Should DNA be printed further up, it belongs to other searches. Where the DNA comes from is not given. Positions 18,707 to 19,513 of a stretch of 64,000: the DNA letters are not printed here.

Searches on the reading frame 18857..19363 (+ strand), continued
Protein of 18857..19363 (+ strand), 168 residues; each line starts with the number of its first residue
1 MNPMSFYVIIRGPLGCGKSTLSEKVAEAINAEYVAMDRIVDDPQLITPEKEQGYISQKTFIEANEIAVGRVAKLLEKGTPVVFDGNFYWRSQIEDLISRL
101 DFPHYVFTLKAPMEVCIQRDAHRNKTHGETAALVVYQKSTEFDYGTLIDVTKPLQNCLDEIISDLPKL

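Call 27: search_protein_families(library=pfam, proteins=[P0121, P0122, P0123, P0124, P0127, P0136, P0138, P0153, P0158, P0214], max_evalue=0.0001)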
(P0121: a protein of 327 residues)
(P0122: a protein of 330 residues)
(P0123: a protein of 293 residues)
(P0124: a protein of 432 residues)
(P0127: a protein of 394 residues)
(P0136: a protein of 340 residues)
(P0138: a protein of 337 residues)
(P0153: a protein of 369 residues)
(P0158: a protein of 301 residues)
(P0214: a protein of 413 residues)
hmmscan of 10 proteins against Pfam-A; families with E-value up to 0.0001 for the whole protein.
P0121 (327 aa): 39 families (the best 25 are shown)
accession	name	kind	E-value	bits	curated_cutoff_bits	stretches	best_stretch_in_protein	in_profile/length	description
PF13238.12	AAA_18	-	4.4e-36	124.6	29.4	2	6-127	1-128/128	AAA domain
PF13671.12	AAA_33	-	9.2e-22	78.3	27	1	169-295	2-132/143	AAA domain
PF08433.16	KTI12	-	9.9e-16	58.5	22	2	169-279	4-115/271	Chromatin associated protein KTI12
PF13207.12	AAA_17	-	1.6e-12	48.3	27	1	173-291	2-129/136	AAA domain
PF20720.3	nSTAND3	-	6e-12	46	27.2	1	3-45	17-59/155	Novel STAND NTPase 3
PF00004.35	AAA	-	1.9e-11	45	21.2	1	170-235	2-54/131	ATPase family associated with various cellular activities (AAA)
PF13191.12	AAA_16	-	2.9e-10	41.3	32.6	1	5-144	26-139/167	AAA ATPase domain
PF13173.12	AAA_14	-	4.6e-10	40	27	0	168-222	4-56/129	AAA domain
PF03266.21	NTPase_1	-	8.6e-10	39.2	23.9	0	6-29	2-25/168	NTPase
PF05729.18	NACHT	-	2.4e-09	37.7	26.7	0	168-196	2-30/167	NACHT domain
PF01583.26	APS_kinase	-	3.5e-09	37.3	21.1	1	167-280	3-118/152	Adenylylsulphate kinase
PF00910.28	RNA_helicase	-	7.2e-09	36.5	21.5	0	6-50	1-50/105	RNA helicase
PF13401.12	AAA_22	-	1.2e-08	35.8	27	0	4-56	6-54/130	AAA domain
PF13521.12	AAA_28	-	2.7e-08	34.6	27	0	6-31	2-27/164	AAA domain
PF24883.2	NPHP3_N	-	2.9e-08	34.5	24.8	0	168-194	24-50/164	Nephrocystin 3, N-terminal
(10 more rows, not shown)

P0122 (330 aa): 4 families
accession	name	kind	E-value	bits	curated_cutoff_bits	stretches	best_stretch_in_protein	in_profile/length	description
PF13671.12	AAA_33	-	6.6e-10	39.9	27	1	167-284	2-121/143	AAA domain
PF08433.16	KTI12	-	1.1e-07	32.1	22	1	167-284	4-122/271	Chromatin associated protein KTI12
PF13238.12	AAA_18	-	4.5e-07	30.8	29.4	1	167-284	1-114/128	AAA domain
PF00005.33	ABC_tran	-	7.7e-05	23.8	25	0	167-262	14-96/137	ABC transporter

P0123 (293 aa): 3 families
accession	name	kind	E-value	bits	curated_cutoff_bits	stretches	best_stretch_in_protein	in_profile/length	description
PF13671.12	AAA_33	-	8.6e-13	49.2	27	1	137-258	2-125/143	AAA domain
PF13238.12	AAA_18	-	6.9e-10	39.9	29.4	1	137-258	1-118/128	AAA domain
PF08433.16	KTI12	-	1.8e-07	31.4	22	1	137-256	4-124/271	Chromatin associated protein KTI12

P0124 (432 aa): 7 families
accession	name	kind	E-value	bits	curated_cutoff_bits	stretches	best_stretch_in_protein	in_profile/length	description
PF13671.12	AAA_33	-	2.5e-12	47.7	27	1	5-124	2-123/143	AAA domain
PF13238.12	AAA_18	-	4.4e-11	43.8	29.4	1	5-120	1-112/128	AAA domain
PF08433.16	KTI12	-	2e-07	31.3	22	1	5-122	4-122/271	Chromatin associated protein KTI12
PF13207.12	AAA_17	-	2.3e-06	28.4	27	1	9-120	2-123/136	AAA domain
PF01202.28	SKI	-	5.2e-06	27.1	22.1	1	12-121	2-107/159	Shikimate kinase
PF07931.18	CPT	-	8.4e-05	22.9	22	0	5-149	4-158/172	Chloramphenicol phosphotransferase-like protein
PF01712.25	dNK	-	9e-05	22.8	27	0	6-41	2-35/203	Deoxynucleoside kinase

P0127 (394 aa): 4 families
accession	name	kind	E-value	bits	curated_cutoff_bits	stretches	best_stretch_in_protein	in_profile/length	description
PF00702.32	Hydrolase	-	1.5e-16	61.8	26.4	1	7-191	1-191/191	haloacid dehalogenase-like hydrolase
PF13419.12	HAD_2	-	1.8e-15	58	23.8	1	29-196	10-177/178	Haloacid dehalogenase-like hydrolase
PF13671.12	AAA_33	-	1.9e-12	48.2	27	1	236-364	2-134/143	AAA domain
PF08433.16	KTI12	-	9.1e-08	32.4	22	1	236-353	4-122/271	Chromatin associated protein KTI12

P0136 (340 aa): 8 families
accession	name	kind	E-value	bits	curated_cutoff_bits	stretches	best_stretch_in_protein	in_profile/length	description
PF13302.13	Acetyltransf_3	-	8.7e-19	69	25.4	1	176-312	1-137/138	Acetyltransferase (GNAT) domain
PF13671.12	AAA_33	-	6.4e-08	33.4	27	1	5-126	2-124/143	AAA domain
PF13238.12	AAA_18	-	1.5e-07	32.4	29.4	1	5-121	1-112/128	AAA domain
PF13521.12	AAA_28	-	9e-06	26.4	27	1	5-83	2-82/164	AAA domain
PF01202.28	SKI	-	1.8e-05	25.4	22.1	1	12-116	2-101/159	Shikimate kinase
PF00583.31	Acetyltransf_1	-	2.4e-05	25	20.7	1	234-307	36-111/116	Acetyltransferase (GNAT) family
PF13420.13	Acetyltransf_4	-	3.4e-05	24.4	24.3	1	209-321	33-143/155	Acetyltransferase (GNAT) domain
PF00004.35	AAA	-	9.1e-05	23.3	21.2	0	6-34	2-30/131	ATPase family associated with various cellular activities (AAA)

P0138 (337 aa): 5 families
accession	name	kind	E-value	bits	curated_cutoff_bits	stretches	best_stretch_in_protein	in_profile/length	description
PF04229.20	GrpB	-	3.2e-34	118.9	25.5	1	173-330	5-158/159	GrpB protein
PF13671.12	AAA_33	-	5.5e-10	40.2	27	1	5-123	2-121/143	AAA domain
PF13238.12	AAA_18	-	8.1e-10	39.7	29.4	1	5-121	1-112/128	AAA domain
PF01202.28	SKI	-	3.1e-08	34.4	22.1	1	12-137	2-125/159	Shikimate kinase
PF13207.12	AAA_17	-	5.9e-05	23.8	27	0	9-98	2-94/136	AAA domain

P0153 (369 aa): 8 families
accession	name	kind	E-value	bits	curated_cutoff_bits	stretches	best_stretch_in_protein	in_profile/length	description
PF13419.12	HAD_2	-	2.3e-26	93.4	23.8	1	169-340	1-178/178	Haloacid dehalogenase-like hydrolase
PF00702.32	Hydrolase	-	1.5e-16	61.8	26.4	1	167-334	2-191/191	haloacid dehalogenase-like hydrolase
PF13242.12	Hydrolase_like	-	1.2e-11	44.8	22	1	302-364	9-74/75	HAD-hyrolase-like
PF12710.13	HAD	-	4.2e-10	40.8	27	1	169-328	1-186/189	haloacid dehalogenase-like hydrolase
PF13238.12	AAA_18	-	3.9e-09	37.5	29.4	1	5-122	1-113/128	AAA domain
PF01202.28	SKI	-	1.2e-08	35.7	22.1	1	12-135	2-123/159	Shikimate kinase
PF13671.12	AAA_33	-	8.8e-08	33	27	1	5-133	2-133/143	AAA domain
PF08433.16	KTI12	-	5.2e-06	26.6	22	1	5-141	4-139/271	Chromatin associated protein KTI12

P0158 (301 aa): 4 families
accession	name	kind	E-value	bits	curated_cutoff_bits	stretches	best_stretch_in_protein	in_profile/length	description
PF13671.12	AAA_33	-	2.9e-11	44.3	27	1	144-268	2-131/143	AAA domain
PF13238.12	AAA_18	-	4.4e-09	37.3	29.4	1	144-265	1-119/128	AAA domain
PF08433.16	KTI12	-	2.3e-06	27.7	22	1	144-277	4-138/271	Chromatin associated protein KTI12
PF13207.12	AAA_17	-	4.8e-06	27.3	27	1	148-263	2-128/136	AAA domain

P0214 (413 aa): 7 families
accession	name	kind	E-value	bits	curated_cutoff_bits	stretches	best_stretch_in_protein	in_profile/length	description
PF00583.31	Acetyltransf_1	-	7.7e-16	58.9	20.7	1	260-356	24-116/116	Acetyltransferase (GNAT) family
PF13508.13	Acetyltransf_7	-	8e-11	42.6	27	1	281-357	12-83/84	Acetyltransferase (GNAT) domain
PF13671.12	AAA_33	-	1.4e-10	42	27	1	5-122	2-122/143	AAA domain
PF08445.16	FR47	-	1.4e-08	35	22.1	1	303-356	25-77/86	FR47-like protein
PF13238.12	AAA_18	-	5.8e-07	30.5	29.4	1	5-123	1-116/128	AAA domain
PF13673.13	Acetyltransf_10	-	1.9e-06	28.3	23.6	1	297-360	49-111/128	Acetyltransferase (GNAT) domain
PF13302.13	Acetyltransf_3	-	6.8e-06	27.3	25.4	1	261-357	45-138/138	Acetyltransferase (GNAT) domain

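Call 49: search_protein_families(library=ncbifam, proteins=[P0127, P0153, P0136, P0214, P0138, P0121, P0122, P0124], max_evalue=0.000001)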
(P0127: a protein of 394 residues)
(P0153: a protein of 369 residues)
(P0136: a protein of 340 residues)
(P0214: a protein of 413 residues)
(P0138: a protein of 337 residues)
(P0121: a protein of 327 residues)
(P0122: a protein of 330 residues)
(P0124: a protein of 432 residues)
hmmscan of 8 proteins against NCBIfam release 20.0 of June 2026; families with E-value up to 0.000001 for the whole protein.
P0127 (394 aa): 12 families
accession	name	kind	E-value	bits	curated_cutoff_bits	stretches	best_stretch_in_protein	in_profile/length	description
TIGR02253.1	CTE7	subfamily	5.5e-24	85.2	169.75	1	6-223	1-221/221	TIGR02253 family HAD-type hydrolase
TIGR02254.1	YjjG_YfnB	equivalog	1.9e-18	66.8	159.9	1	8-226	2-223/223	YjjG family noncanonical pyrimidine nucleotidase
NF006976.0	PRK09449.1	equivalog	2.7e-12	46.7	183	1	27-225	18-221/225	pyrimidine 5'-nucleotidase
TIGR02252.1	DREG-2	subfamily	7.7e-12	45.4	155.2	1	56-196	65-203/203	HAD hydrolase, REG-2-like, family IA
TIGR01509.1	HAD-SF-IA-v3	subfamily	3.2e-10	40.4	29.4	1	96-197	62-154/154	HAD-IA family hydrolase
TIGR02247.1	HAD-1A3-hyp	subfamily_domain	6.9e-09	35.7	125.4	1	7-195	2-193/211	epoxide hydrolase N-terminal domain-like phosphatase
TIGR02009.1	PGMB-YQAB-SF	subfamily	2e-08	34.7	153.35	1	10-179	4-169/186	beta-phosphoglucomutase family hydrolase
NF005255.0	PRK06762.2-2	equivalog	5.4e-08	33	140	1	235-389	5-159/163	hypothetical protein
TIGR01990.1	bPGM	equivalog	9.7e-08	32.2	189.4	1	8-192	2-181/187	beta-phosphoglucomutase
TIGR01428.1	HAD_type_II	equivalog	1.3e-07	31.8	125.4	1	7-196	1-189/197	haloacid dehalogenase type II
TIGR03574.1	selen_PSTK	equivalog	2e-07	30.7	290.5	1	236-366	2-132/249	L-seryl-tRNA(Sec) kinase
TIGR01549.1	HAD-SF-IA-v1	subfamily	4.5e-07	30.4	23.3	0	78-168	37-128/149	HAD-IA family hydrolase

P0153 (369 aa): 19 families
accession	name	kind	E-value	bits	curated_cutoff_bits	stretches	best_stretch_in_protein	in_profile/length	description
NF009804.0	PRK13288.1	equivalog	3.6e-20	72.4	218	1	166-368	3-209/215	pyrophosphatase PpaX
NF009695.0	PRK13222.1-2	equivalog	2.9e-17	62.9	225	1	164-369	4-222/226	phosphoglycolate phosphatase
NF009697.0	PRK13222.1-4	equivalog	7.4e-15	54.9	327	1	162-368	3-221/232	phosphoglycolate phosphatase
NF053653.1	InDiPhoBT2121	equivalog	3.6e-12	46.3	245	1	167-365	2-211/216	inorganic diphosphatase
NF009699.0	PRK13225.1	equivalog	8.4e-11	41.9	368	1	165-360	61-258/273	phosphoglycolate phosphatase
TIGR02253.1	CTE7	subfamily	1.3e-10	41.5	169.75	1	165-364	1-219/221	TIGR02253 family HAD-type hydrolase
NF009694.0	PRK13222.1-1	equivalog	8.5e-10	38.4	415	1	222-365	90-235/252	phosphoglycolate phosphatase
TIGR01662.1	HAD-SF-IIIA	subfamily_domain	9.4e-10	38.7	44.6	1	249-342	31-140/141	HAD-IIIA family hydrolase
TIGR01422.2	phosphonatase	equivalog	3e-09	36.5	220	1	239-343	94-202/251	phosphonoacetaldehyde hydrolase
NF003456.0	PRK05057.1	equivalog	5.5e-09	36.1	195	1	5-122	7-119/173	shikimate kinase AroK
NF009698.0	PRK13223.1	equivalog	9.9e-09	34.8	466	1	160-365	7-225/272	phosphoglycolate phosphatase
TIGR01488.1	HAD-SF-IB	subfamily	1.1e-08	35.2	45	1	168-328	1-172/177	HAD-IB family phosphatase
TIGR01449.2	PGP_bact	equivalog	1.4e-08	34.6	180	1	170-366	2-210/213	phosphoglycolate phosphatase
TIGR01549.1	HAD-SF-IA-v1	subfamily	1.9e-08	34.8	23.3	1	240-334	56-149/149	HAD-IA family hydrolase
NF009696.0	PRK13222.1-3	equivalog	2.7e-08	33.7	359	1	167-347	4-193/223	N-acetylmuramic acid 6-phosphate phosphatase MupP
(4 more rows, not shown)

P0136 (340 aa): 0 families

P0214 (413 aa): 2 families
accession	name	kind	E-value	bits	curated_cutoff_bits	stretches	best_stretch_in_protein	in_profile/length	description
TIGR01575.1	rimI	equivalog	6.6e-08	32.8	86.4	1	302-360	58-116/132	ribosomal protein S18-alanine N-acetyltransferase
NF049894.1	CG3035_N_ac_Glu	equivalog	6.8e-08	32.1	280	1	293-357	226-290/300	N-acetylglutamate synthase, CG3035 family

P0138 (337 aa): 5 families
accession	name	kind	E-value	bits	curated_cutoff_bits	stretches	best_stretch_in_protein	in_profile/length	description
NF002879.0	PRK03333.1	equivalog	6.7e-16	58.3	215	1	196-333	239-385/395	dephospho-CoA kinase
NF003012.0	PRK03839.1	equivalog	2.3e-07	31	152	0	5-86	3-76/180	putative kinase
TIGR01351.1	adk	subfamily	5.5e-07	29.4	168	1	5-123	2-130/212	adenylate kinase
TIGR03574.1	selen_PSTK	equivalog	5.6e-07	29.3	290.5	1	5-140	2-133/249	L-seryl-tRNA(Sec) kinase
NF010554.0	PRK13948.1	equivalog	7.6e-07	28.9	217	0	4-174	12-184/192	shikimate kinase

P0121 (327 aa): 20 families
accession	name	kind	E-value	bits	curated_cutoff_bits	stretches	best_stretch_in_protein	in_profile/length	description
NF003012.0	PRK03839.1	equivalog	1.1e-32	113.4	152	1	5-153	2-143/180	putative kinase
TIGR03574.1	selen_PSTK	equivalog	2.4e-14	53.4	290.5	1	169-297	2-130/249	L-seryl-tRNA(Sec) kinase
TIGR02173.1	cyt_kin_arch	equivalog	4.1e-14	52.9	102.1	0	5-113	2-113/169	(d)CMP kinase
NF005255.0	PRK06762.2-2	equivalog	4.5e-11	43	140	0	169-303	6-138/163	hypothetical protein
NF010248.0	PRK13695.1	equivalog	9.1e-11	41.8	156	0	5-29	5-29/180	NTPase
NF005250.0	PRK06761.1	equivalog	2.8e-10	39.7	270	0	1-37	1-37/282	hypothetical protein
TIGR01351.1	adk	subfamily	3.6e-09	36.6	168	0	169-259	2-99/212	adenylate kinase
TIGR00455.1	apsK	equivalog_domain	4.4e-09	36.3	138.7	0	160-281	12-134/184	adenylyl-sulfate kinase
NF006746.0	PRK09270.1-5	subfamily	1.1e-08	34.3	250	0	4-29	22-47/210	nucleoside/nucleotide kinase family protein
TIGR01313.1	therm_gnt_kin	subfamily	1.8e-08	34.3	113.75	0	169-207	1-39/164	gluconokinase, GntK/IdnK-type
NF005994.0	PRK08118.1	equivalog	4e-08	33.5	215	0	4-37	2-35/172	DNA topology modulation protein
NF002059.0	PRK00889.1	subfamily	4.3e-08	33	244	0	169-280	8-118/177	adenylyl-sulfate kinase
NF002700.0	PRK02496.1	equivalog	1.4e-07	31.4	262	0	169-213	4-47/184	adenylate kinase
TIGR03263.1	guanyl_kin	equivalog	2.1e-07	30.8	160.45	0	4-25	2-23/180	guanylate kinase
NF040667.1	hom_kin_desulfo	exception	2.9e-07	30.5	197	0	169-229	3-64/163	homoserine kinase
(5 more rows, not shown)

P0122 (330 aa): 1 family
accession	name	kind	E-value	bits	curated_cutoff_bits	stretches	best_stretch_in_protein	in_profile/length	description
TIGR03574.1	selen_PSTK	equivalog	2.2e-08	33.8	290.5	1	167-283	2-118/249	L-seryl-tRNA(Sec) kinase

P0124 (432 aa): 3 families
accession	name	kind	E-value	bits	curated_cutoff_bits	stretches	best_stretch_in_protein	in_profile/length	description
TIGR03574.1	selen_PSTK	equivalog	1.7e-09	37.5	290.5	1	5-135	2-132/249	L-seryl-tRNA(Sec) kinase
NF003012.0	PRK03839.1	equivalog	6.1e-08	32.8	152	1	5-85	3-76/180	putative kinase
NF005255.0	PRK06762.2-2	equivalog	9.4e-07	28.9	140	0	4-157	5-158/163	hypothetical protein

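Call 69: find_encoding_contigs(protein=P0017, flank=3000, max_places=2)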
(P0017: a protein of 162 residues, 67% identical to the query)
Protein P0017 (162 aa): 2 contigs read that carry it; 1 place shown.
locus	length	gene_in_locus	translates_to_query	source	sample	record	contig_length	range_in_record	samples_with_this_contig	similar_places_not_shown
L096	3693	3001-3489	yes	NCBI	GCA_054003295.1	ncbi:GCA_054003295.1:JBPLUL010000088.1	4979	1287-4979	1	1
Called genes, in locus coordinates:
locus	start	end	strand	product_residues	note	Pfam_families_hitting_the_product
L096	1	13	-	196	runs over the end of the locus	PF03352:Adenine_glyco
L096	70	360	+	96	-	PF03083:MtN3_slv, PF04193:PQ-loop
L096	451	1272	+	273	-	PF00483:NTP_transferase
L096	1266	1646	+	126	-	-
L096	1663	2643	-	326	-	PF02002:TFIIE_alpha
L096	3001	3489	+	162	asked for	PF13238:AAA_18, PF13671:AAA_33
